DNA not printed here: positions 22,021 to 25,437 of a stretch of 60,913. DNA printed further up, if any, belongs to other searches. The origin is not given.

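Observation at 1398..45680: Four paralogues (five domain copies) of an uncharacterised exported protein family scattered through the island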

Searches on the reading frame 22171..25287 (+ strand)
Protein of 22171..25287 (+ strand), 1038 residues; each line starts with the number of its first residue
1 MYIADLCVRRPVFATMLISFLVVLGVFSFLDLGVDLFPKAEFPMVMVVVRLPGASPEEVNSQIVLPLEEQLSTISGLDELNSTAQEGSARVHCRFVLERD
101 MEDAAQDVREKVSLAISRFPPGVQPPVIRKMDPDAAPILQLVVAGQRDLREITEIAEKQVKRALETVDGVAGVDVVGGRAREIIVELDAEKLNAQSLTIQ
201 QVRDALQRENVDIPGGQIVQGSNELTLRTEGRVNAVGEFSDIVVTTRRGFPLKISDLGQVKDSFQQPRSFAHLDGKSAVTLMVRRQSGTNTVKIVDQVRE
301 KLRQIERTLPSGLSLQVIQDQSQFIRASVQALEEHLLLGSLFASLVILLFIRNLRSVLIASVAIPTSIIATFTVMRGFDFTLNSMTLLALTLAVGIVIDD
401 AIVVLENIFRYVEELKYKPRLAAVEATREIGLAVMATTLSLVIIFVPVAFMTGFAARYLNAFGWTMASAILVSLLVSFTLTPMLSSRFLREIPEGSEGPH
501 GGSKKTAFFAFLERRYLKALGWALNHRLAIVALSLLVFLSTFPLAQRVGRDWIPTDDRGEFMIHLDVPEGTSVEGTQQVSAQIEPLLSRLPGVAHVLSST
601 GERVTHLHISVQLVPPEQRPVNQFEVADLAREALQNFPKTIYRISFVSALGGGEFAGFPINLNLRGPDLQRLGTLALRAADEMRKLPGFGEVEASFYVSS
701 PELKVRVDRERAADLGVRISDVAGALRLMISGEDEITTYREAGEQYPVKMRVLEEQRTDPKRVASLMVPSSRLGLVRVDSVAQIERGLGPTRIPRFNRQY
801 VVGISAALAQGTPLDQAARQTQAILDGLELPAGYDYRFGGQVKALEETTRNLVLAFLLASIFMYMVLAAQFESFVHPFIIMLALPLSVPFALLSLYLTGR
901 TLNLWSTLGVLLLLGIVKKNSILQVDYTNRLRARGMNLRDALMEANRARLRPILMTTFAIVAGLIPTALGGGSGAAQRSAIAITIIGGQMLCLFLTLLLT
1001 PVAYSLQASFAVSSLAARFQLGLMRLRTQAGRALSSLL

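Call 16: search_protein_families(library=pfam, proteins=[window:22171-25287:+], max_evalue=0.001)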
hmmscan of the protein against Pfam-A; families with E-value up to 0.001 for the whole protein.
window:22171-25287:+ (1038 aa): 2 families
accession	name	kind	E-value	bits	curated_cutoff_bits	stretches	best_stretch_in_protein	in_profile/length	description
PF00873.25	ACR_tran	-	5.3e-261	869.1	28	1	4-1006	2-1019/1021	AcrB/AcrD/AcrF family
PF03176.21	MMPL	-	4.4e-07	29.6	20.5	1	337-484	163-298/333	MMPL family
